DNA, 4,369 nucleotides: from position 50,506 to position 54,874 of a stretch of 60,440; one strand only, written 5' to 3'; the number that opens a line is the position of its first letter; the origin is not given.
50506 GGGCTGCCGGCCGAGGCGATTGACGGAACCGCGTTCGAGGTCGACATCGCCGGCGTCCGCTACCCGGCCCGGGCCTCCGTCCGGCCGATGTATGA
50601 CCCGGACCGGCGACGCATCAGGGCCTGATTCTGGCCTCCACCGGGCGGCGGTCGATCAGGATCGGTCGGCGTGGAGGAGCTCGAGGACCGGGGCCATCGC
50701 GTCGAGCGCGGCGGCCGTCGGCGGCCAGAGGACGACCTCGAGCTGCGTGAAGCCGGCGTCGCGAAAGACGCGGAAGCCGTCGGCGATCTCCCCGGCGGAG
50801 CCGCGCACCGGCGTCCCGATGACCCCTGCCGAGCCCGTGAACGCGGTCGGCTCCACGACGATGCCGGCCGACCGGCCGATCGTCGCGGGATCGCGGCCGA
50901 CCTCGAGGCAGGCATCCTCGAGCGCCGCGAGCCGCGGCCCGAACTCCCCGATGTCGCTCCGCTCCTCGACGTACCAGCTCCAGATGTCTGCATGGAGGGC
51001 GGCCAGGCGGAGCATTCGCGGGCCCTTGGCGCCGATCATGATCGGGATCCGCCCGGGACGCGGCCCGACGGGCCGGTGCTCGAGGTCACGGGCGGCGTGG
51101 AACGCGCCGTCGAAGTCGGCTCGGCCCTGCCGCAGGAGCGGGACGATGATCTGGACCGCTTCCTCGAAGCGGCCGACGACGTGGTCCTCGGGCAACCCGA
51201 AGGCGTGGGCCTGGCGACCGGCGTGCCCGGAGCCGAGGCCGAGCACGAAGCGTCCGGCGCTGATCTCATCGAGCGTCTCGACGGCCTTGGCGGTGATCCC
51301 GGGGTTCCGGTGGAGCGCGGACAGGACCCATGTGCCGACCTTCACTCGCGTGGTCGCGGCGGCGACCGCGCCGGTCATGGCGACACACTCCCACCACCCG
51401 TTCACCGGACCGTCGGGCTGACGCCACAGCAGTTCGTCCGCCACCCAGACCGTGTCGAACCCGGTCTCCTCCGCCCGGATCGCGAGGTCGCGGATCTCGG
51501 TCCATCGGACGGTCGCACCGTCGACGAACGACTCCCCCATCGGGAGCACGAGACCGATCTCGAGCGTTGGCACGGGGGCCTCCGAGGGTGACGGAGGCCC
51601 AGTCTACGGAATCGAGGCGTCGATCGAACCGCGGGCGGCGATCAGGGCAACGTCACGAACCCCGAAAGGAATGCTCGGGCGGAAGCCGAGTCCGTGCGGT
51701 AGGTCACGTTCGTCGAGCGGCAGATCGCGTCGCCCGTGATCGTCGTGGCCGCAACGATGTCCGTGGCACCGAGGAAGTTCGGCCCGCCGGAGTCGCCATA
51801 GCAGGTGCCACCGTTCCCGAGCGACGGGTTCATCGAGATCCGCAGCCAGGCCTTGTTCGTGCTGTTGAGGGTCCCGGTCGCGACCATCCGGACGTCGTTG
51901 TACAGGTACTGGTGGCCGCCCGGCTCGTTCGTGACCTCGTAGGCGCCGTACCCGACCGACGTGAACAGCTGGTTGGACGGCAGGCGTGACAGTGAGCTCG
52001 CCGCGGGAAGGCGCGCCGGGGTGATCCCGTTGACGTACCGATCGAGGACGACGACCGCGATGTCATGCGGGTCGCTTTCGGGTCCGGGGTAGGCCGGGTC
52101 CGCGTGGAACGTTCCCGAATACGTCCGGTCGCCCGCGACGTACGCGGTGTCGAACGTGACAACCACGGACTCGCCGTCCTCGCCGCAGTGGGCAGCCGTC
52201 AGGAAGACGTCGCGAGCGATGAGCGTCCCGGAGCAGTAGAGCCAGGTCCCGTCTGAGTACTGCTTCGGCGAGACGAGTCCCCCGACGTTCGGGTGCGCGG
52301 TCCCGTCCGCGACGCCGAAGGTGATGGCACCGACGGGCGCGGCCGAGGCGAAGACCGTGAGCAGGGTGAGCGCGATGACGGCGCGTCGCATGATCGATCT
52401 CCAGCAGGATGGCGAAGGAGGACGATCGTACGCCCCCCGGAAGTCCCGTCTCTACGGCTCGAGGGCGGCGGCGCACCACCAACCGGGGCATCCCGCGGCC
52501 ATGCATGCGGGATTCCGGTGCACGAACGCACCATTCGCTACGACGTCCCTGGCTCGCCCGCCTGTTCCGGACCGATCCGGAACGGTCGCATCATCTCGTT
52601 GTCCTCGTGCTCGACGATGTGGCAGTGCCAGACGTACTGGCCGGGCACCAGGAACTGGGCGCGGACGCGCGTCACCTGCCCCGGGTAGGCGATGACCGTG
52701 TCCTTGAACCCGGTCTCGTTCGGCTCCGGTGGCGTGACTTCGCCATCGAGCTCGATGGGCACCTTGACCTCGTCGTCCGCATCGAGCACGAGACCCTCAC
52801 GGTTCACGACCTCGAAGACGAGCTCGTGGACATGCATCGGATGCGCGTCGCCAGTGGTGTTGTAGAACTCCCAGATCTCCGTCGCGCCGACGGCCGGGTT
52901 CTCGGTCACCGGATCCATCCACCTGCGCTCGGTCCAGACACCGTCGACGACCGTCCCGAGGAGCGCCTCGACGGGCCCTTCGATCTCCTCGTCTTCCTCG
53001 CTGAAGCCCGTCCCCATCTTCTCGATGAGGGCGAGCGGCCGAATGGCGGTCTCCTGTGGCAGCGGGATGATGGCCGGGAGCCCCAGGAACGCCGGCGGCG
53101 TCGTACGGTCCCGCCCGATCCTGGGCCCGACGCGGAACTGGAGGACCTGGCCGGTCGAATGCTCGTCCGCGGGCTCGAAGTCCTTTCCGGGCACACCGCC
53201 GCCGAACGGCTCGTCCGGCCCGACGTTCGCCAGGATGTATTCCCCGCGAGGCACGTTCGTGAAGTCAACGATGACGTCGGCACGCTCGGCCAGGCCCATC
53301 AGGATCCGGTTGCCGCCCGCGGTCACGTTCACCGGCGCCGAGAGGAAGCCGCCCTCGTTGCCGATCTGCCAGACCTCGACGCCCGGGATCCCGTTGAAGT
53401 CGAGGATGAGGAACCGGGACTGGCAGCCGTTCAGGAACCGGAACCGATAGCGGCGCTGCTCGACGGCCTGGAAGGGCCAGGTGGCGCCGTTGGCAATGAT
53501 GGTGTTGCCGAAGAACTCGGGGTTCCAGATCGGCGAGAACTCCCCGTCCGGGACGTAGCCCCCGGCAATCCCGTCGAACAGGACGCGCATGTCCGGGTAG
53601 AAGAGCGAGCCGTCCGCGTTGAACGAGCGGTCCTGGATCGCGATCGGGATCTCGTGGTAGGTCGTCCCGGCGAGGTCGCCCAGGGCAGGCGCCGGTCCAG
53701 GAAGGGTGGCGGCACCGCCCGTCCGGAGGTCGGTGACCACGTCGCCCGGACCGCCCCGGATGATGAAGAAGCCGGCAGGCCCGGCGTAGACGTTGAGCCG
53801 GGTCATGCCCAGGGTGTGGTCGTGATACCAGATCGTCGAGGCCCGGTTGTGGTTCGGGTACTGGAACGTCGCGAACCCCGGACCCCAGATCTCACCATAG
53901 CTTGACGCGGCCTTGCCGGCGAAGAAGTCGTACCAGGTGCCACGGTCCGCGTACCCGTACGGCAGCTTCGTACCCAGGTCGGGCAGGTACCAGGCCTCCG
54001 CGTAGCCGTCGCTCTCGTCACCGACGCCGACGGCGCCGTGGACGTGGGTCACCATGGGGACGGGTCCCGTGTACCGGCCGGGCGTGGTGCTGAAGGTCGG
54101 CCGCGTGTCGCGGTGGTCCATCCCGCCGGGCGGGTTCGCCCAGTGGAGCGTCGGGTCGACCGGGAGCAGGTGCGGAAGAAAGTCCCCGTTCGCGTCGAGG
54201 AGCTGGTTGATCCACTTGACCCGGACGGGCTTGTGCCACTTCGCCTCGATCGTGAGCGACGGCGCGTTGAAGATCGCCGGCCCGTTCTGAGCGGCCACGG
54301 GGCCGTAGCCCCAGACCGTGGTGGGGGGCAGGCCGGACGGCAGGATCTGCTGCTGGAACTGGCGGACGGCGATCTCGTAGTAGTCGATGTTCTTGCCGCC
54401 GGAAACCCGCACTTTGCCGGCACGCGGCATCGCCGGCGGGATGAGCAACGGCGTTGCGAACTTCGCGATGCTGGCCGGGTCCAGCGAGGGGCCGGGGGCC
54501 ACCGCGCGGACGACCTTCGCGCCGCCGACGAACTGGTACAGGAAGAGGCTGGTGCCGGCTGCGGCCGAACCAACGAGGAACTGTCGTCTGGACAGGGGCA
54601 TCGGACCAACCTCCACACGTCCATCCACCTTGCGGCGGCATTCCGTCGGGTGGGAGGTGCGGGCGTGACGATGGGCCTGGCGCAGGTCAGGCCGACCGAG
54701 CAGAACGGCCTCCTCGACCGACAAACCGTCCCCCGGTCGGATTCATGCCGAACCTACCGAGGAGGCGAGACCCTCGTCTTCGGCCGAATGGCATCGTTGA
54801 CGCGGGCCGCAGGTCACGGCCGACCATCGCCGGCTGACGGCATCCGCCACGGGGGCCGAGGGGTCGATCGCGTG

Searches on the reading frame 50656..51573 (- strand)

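Call 79: search_protein_families(library=pfam, proteins=[window:50656-51573:-], max_evalue=0.0001)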
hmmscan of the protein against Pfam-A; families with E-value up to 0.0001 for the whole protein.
window:50656-51573:- (305 aa): 1 family
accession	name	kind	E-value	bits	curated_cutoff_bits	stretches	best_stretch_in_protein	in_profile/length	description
PF00296.26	Bac_luciferase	-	1.7e-44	152.9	27.9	1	6-235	3-223/314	Luciferase-like monooxygenase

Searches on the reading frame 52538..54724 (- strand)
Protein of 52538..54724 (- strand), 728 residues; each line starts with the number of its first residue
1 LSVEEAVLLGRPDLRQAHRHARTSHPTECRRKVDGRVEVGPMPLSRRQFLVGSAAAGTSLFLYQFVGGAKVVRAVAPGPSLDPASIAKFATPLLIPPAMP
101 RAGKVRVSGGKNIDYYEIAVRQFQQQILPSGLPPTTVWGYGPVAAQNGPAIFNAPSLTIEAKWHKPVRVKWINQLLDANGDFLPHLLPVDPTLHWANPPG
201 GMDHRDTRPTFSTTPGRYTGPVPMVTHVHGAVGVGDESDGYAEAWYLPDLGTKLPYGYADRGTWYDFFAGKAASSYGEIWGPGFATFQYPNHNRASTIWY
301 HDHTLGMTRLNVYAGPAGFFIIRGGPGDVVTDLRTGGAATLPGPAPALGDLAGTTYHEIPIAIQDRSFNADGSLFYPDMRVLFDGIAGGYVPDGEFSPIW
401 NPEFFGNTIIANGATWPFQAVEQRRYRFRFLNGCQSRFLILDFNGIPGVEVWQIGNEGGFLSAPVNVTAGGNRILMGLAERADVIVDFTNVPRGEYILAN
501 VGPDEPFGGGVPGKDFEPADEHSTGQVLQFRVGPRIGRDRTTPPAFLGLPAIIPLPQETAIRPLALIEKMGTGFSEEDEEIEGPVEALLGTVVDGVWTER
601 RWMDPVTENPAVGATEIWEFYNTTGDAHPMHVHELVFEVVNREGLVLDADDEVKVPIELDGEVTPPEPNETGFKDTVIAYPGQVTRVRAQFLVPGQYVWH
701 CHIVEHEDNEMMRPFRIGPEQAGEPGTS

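Call 79: search_protein_families(library=pfam, proteins=[window:52538-54724:-], max_evalue=0.0001)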
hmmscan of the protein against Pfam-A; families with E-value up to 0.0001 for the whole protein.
window:52538-54724:- (728 aa): 1 family
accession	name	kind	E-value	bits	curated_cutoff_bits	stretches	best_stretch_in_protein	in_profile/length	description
PF07731.20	Cu-oxidase_2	-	1.9e-19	70.2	20.4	1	609-720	36-136/137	Multicopper oxidase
